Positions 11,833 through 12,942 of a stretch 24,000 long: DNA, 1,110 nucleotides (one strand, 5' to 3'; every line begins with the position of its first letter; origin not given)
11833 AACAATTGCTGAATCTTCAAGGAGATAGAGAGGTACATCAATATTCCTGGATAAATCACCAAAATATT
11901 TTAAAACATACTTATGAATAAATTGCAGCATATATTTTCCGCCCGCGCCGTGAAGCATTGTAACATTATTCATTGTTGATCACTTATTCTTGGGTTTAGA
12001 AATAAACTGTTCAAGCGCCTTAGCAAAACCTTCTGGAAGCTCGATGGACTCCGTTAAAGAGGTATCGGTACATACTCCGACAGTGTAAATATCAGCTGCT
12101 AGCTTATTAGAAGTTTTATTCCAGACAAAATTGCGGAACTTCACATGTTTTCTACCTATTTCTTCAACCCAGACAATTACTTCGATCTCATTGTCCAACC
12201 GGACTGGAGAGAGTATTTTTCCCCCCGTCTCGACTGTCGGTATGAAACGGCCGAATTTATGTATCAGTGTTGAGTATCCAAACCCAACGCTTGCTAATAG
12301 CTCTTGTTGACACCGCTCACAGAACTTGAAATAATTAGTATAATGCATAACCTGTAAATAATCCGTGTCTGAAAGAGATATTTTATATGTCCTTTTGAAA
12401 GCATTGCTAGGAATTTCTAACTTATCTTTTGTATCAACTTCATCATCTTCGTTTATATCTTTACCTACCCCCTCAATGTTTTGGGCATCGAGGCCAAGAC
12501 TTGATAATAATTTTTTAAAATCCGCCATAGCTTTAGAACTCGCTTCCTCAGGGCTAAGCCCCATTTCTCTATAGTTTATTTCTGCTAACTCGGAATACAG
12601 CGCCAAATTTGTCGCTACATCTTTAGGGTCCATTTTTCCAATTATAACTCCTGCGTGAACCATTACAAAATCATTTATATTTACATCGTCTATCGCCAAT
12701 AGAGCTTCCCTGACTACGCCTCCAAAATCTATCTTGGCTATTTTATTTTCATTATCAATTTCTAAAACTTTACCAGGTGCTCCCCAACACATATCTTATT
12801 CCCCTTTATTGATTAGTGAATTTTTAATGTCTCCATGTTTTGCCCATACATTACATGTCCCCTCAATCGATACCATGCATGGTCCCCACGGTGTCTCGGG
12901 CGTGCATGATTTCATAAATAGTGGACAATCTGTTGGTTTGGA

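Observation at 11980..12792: HypC fused to a hot-dog (4HBT/YbgC-like) thioesterase domain inside the hyp operon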

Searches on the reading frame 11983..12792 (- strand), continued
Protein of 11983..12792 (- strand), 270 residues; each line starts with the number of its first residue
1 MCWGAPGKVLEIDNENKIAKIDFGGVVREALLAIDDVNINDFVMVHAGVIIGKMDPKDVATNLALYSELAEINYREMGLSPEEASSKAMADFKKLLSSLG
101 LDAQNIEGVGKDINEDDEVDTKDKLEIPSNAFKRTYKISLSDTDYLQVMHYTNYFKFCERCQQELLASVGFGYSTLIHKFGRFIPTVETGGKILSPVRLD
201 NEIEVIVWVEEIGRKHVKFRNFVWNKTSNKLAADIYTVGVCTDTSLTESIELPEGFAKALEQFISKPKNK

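Call 52: list_cluster_members(proteins=[window:11983-12792:-, P0012, P0039])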
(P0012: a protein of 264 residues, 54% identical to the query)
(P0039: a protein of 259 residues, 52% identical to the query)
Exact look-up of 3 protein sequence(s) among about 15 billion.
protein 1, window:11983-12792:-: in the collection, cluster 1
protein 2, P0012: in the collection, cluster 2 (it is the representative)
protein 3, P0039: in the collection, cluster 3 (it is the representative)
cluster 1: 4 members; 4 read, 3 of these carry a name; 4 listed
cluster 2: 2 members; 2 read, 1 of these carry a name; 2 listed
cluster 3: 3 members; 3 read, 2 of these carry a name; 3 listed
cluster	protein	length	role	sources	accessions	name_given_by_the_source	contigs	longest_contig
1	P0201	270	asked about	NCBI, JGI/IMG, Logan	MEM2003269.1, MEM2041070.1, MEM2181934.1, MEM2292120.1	MAG: HypC/HybG/HupF family hydrogenase formation chaperone [Nitrososphaerota archaeon]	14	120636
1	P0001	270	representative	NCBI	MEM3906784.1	MAG: HypC/HybG/HupF family hydrogenase formation chaperone [Nitrososphaerota archaeon]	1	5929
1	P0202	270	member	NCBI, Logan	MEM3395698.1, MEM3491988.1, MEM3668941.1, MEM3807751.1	MAG: HypC/HybG/HupF family hydrogenase formation chaperone [Nitrososphaerota archaeon]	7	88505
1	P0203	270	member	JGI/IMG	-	-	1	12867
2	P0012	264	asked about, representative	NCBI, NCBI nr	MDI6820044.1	MAG: HypC/HybG/HupF family hydrogenase formation chaperone [Candidatus Hodarchaeaceae ... | HypC/HybG/HupF family hydrogenase formation chaperone [Candidatus Hodarchaeaceae archaeon]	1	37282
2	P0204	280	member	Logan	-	-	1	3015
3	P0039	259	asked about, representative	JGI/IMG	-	YbgC/YbaW family acyl-CoA thioester hydrolase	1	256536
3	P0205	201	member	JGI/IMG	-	acyl-CoA thioester hydrolase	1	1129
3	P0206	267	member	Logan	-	-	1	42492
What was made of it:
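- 11980..12792 (-): Full hypC::thioesterase gene (270 codons plus TGA stop). Identical protein on 14 contigs (call 52).
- On HypC/HupF family: This is a marginal miss; NCBI's own pipeline nevertheless names the protein a HypC family chaperone (call 52).
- Checked: The exact 270-aa sequence is on record from 14 contigs in NCBI MAGs, JGI and Logan (call 52).
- The identical ORF is on 14 independent contigs (call 52).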

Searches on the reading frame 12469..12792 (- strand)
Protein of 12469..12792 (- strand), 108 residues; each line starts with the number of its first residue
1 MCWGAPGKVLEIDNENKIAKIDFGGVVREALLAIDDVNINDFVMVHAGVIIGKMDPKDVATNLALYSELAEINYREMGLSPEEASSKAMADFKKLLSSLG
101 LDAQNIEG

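Call 47: search_solved_structures(query=window:12469-12792:-, max_evalue=1, show_alignments=3)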
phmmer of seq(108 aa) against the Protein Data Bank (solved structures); distinct sequences matched with E-value up to 1: 6.
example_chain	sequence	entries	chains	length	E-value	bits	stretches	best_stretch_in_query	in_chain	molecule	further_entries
2z1c_A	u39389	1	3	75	2.9e-09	40.6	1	1-69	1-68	Hydrogenase expression/formation protein HypC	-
3vyr_A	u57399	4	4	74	1.4e-08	38.4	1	2-69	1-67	Hydrogenase expression/formation protein HypC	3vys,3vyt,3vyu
3d3r_A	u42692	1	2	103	2.5e-08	37.6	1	1-70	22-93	Hydrogenase assembly chaperone hypC/hupF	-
2ot2_A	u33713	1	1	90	0.28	14.9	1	1-59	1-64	Hydrogenase isoenzymes formation protein hypC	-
4did_B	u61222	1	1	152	0.31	14.8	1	41-95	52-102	Inositol phosphate phosphatase sopB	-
5n28_B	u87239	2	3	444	0.33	14.8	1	5-54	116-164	Methyl-coenzyme M reductase, beta subunit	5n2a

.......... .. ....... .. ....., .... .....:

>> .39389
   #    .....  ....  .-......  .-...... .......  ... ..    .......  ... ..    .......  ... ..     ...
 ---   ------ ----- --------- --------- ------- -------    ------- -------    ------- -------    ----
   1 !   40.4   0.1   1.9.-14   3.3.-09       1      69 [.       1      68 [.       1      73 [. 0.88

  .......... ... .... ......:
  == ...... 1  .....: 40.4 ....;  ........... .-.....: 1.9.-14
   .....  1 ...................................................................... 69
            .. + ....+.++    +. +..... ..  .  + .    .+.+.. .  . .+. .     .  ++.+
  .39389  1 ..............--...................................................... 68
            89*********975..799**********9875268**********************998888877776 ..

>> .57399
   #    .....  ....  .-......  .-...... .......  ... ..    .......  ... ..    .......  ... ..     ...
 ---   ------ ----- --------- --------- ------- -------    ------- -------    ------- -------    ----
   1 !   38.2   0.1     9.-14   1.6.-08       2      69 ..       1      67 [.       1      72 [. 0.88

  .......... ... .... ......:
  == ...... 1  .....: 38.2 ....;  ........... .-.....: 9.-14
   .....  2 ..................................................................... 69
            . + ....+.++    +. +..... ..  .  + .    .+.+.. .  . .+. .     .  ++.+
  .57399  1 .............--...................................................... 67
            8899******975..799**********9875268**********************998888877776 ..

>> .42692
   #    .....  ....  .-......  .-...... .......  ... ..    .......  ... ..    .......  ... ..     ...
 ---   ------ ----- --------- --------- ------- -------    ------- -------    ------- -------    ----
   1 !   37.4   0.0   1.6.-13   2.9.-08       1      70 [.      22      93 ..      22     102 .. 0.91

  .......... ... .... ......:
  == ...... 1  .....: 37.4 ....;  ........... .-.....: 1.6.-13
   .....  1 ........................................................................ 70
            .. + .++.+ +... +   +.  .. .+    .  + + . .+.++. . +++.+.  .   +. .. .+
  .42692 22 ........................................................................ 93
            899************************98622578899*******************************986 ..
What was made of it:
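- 12577..12792 (-): HypC domain, residues 1-72: OB-fold 1-55 plus the canonical C-terminal helix. Cys2 codon is 12787-12789; invariant His46. Aligns end to end with the 75-aa T. kodakarensis HypC 2Z1C/3VYR (call 47).
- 12499..12552 (-): Extra conserved helix, residues 81-98, absent from stand-alone HypC structures. Lies beyond the end of the 75-aa HypC alignment (call 47).
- On HypC/HupF family: End-to-end alignment with 2Z1C (call 47).
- The HypC half aligns end to end with T. kodakarensis HypC (call 47). Other hyperthermophiles manage with plain HypC (2Z1C, call 47).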
